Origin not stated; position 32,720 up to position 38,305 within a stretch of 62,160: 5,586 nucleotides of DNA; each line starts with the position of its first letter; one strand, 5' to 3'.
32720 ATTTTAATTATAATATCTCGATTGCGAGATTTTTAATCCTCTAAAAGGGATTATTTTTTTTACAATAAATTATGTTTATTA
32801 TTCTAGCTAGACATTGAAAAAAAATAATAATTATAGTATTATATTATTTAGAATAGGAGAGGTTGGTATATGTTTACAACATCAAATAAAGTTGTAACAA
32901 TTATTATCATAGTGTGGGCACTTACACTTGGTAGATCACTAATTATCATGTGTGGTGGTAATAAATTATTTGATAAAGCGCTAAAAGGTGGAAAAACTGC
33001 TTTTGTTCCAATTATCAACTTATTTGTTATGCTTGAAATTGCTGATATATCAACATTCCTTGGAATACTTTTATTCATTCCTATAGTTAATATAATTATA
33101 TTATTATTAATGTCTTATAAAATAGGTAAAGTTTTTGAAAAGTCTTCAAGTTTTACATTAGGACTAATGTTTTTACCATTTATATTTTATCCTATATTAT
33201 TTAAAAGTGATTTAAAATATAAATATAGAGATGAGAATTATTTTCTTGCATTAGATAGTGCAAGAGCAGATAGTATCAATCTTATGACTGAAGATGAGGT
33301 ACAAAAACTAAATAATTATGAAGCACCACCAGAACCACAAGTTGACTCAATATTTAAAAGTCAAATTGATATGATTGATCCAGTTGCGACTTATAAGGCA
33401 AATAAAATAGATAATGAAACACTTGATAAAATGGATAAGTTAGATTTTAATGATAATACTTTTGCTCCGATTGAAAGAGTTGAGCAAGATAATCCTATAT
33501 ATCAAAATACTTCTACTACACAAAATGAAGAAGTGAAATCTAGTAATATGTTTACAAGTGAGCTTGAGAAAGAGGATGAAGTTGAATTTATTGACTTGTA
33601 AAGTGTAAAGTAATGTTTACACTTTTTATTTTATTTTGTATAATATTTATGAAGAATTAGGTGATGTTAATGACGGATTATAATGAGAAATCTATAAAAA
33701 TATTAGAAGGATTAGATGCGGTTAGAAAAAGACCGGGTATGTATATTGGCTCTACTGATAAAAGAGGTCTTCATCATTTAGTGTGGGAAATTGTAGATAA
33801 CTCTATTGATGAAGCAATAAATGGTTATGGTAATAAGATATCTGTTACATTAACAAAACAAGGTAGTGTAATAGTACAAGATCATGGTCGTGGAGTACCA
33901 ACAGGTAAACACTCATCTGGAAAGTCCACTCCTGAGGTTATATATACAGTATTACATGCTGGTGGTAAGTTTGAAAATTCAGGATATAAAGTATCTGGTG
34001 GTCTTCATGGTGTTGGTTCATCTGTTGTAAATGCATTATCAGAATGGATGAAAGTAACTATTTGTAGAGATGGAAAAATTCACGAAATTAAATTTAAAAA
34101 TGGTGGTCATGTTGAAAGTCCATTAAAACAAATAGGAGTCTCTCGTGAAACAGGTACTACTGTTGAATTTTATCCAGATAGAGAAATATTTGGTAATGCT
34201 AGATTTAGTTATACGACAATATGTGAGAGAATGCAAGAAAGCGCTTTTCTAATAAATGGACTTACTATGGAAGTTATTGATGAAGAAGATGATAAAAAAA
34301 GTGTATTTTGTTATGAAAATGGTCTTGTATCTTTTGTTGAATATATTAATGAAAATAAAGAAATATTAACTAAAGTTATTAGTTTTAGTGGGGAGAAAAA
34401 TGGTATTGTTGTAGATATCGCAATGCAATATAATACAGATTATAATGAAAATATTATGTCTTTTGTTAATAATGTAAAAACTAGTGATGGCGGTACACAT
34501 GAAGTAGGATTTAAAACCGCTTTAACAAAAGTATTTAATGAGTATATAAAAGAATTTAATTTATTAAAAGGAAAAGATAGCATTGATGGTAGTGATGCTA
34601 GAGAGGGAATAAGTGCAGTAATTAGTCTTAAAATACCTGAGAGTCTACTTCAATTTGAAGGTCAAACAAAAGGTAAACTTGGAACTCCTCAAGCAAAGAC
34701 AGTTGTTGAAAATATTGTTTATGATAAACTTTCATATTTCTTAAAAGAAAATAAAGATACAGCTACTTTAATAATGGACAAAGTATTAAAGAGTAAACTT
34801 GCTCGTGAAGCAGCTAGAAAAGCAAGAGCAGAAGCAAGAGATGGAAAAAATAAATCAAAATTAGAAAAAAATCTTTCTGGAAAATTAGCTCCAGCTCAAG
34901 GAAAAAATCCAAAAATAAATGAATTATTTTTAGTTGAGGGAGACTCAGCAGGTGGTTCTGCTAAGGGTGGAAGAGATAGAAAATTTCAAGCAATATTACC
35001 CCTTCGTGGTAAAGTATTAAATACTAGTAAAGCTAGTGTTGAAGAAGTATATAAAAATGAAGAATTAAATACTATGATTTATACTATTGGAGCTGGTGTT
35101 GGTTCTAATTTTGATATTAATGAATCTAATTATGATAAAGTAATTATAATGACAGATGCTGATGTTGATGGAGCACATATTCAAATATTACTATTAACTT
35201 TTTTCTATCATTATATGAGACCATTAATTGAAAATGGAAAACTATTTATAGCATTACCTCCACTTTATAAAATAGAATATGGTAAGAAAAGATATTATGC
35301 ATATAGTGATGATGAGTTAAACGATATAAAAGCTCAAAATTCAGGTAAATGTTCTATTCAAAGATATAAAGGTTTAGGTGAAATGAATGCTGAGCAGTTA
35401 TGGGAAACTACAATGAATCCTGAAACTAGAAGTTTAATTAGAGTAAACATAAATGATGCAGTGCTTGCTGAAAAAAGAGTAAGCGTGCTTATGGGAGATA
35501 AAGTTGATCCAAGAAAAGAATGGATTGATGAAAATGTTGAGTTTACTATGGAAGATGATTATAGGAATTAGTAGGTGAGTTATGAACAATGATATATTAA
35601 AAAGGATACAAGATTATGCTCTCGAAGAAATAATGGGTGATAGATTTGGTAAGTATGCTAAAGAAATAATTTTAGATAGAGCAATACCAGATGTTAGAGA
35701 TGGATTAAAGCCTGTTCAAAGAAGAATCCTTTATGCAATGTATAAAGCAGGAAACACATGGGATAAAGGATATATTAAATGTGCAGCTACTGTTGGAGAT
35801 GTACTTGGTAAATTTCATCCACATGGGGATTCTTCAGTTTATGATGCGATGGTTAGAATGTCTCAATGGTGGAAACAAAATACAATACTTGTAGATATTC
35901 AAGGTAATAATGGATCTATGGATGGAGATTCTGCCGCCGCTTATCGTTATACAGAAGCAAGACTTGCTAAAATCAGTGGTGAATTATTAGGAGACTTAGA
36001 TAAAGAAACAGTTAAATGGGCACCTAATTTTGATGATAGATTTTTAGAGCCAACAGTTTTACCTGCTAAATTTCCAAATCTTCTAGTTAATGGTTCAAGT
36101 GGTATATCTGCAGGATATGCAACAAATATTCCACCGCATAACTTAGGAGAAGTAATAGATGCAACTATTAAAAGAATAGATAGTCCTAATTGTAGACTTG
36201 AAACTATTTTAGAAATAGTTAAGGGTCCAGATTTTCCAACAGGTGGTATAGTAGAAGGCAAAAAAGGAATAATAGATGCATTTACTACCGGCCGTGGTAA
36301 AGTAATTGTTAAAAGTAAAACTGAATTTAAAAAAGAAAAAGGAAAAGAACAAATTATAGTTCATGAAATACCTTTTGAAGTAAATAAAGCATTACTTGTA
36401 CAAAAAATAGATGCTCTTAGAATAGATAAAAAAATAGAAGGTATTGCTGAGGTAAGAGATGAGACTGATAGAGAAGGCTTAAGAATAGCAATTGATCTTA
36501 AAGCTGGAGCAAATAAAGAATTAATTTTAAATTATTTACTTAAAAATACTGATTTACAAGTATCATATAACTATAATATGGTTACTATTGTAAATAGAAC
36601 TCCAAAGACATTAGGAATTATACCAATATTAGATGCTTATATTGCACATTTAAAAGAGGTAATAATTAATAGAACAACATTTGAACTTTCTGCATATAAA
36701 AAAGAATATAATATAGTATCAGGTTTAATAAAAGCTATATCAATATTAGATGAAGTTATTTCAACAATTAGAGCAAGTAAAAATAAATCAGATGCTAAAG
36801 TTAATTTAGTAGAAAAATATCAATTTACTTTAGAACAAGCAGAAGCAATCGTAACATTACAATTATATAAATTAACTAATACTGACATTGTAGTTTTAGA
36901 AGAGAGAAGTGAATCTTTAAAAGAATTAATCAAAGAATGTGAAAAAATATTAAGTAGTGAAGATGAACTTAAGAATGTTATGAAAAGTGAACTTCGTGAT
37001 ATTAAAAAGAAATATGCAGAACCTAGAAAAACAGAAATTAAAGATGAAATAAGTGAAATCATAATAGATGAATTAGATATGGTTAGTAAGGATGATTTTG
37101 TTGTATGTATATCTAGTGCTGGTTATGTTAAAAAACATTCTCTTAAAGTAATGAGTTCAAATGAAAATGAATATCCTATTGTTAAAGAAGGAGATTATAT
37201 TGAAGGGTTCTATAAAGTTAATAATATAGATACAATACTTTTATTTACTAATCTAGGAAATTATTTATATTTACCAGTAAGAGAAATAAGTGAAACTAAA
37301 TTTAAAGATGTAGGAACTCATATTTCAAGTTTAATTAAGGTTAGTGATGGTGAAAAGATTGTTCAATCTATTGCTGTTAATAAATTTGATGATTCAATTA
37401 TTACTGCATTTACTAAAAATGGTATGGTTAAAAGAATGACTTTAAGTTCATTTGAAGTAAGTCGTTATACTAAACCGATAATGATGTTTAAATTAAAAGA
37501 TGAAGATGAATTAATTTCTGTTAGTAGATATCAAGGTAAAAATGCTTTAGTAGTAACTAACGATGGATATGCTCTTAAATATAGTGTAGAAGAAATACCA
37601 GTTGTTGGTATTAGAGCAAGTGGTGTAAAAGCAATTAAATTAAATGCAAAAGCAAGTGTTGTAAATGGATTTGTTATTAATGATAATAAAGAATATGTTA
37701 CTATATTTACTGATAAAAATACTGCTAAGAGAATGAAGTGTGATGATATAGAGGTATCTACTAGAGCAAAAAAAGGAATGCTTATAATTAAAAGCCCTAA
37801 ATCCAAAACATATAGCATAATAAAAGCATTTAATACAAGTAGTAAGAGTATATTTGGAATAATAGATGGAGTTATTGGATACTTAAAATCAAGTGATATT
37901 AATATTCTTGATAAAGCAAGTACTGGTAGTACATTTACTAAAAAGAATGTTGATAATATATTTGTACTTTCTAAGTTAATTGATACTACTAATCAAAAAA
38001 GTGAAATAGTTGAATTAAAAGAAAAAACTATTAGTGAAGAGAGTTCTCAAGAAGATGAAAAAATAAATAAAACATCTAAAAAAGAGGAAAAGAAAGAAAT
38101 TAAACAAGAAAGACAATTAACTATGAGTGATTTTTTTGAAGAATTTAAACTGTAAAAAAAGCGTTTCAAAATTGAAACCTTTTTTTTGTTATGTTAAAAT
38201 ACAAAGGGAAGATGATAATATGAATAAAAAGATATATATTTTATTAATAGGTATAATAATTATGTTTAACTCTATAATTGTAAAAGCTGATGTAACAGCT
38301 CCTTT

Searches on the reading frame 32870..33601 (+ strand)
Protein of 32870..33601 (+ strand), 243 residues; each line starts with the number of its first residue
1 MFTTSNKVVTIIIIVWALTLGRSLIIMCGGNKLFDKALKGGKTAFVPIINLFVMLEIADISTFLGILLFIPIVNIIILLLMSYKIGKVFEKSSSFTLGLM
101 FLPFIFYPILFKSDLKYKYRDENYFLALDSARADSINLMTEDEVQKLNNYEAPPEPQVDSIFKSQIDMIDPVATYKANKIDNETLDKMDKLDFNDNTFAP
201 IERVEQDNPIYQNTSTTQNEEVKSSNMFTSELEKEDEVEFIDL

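Call 105: search_protein_families(library=pfam, proteins=[window:32870-33601:+], max_evalue=0.00001)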
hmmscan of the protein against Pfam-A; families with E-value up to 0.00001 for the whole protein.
window:32870-33601:+ (243 aa): 1 family
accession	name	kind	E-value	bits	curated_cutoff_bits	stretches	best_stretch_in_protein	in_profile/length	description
PF18936.5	DUF5684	-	4.9e-17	62.7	27.4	1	44-117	3-78/81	Family of unknown function (DUF5684)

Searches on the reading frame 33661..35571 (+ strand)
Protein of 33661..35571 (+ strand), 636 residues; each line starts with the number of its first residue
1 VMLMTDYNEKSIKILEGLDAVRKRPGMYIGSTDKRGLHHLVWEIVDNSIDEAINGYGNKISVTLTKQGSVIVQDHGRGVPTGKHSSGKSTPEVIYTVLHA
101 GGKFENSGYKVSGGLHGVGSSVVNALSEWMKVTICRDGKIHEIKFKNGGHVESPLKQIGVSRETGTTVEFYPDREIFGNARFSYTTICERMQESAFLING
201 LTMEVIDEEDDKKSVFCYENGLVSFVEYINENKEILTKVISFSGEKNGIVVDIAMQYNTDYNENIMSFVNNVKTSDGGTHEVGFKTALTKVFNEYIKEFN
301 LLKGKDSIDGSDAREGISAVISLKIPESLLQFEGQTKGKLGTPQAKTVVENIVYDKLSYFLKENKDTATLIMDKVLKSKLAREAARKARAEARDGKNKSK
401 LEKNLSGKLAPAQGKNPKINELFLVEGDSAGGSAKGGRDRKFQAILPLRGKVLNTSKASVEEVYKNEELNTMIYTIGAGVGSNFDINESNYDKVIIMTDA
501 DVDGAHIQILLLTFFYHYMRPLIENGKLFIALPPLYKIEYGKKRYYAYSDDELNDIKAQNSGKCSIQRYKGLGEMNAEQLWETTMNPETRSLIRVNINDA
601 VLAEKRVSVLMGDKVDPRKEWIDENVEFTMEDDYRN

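Call 105: search_protein_families(library=pfam, proteins=[window:33661-35571:+], max_evalue=0.00001)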
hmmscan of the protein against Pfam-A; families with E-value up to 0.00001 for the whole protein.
window:33661-35571:+ (636 aa): 4 families
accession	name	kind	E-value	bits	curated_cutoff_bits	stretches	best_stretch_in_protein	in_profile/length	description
PF00204.31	DNA_gyraseB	-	5.7e-58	195.7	27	1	221-390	1-172/173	DNA gyrase B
PF00986.26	DNA_gyraseB_C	-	6.5e-30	103.5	29.8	1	562-622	2-62/63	DNA gyrase B subunit, carboxyl terminus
PF01751.28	Toprim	-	1.1e-17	64.4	23.1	1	421-529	1-92/96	Toprim domain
PF02518.31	HATPase_c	-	6.4e-16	59.2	26.4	1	33-174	2-109/111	Histidine kinase-, DNA gyrase B-, and HSP90-like ATPase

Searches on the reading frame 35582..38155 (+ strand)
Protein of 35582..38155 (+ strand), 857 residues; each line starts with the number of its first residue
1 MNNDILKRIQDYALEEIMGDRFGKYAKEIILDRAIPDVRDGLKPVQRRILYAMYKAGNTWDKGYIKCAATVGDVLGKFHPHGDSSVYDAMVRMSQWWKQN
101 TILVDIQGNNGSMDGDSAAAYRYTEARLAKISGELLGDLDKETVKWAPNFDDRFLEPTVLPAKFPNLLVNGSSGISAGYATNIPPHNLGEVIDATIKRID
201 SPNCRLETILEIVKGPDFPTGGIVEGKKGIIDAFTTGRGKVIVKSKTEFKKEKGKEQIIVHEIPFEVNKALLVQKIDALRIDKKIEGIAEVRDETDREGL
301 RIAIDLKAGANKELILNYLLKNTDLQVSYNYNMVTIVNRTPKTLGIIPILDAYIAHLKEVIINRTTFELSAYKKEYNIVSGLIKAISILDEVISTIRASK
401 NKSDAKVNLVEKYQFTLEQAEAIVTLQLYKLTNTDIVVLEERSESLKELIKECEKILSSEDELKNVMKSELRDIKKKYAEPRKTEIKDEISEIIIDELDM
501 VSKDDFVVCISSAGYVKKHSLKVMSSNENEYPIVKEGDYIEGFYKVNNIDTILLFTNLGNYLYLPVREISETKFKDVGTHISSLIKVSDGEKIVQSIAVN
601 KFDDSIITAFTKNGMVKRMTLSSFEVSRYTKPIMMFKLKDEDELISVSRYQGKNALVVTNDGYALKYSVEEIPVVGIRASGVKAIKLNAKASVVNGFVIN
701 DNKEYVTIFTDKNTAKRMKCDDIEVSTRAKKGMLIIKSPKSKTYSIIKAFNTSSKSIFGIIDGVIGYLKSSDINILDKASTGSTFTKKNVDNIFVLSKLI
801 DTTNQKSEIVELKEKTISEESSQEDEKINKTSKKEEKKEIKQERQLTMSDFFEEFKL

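Call 105: search_protein_families(library=pfam, proteins=[window:35582-38155:+], max_evalue=0.00001)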
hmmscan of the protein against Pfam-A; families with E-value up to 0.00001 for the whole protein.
window:35582-38155:+ (857 aa): 2 families
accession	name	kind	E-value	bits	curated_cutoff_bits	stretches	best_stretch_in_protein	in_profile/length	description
PF00521.26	DNA_topoisoIV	-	1.1e-151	506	31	1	33-471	1-431/432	DNA gyrase/topoisomerase IV, subunit A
PF03989.18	DNA_gyraseA_C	-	3.1e-30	103.8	27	2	609-648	5-45/48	DNA gyrase C-terminal domain, beta-propeller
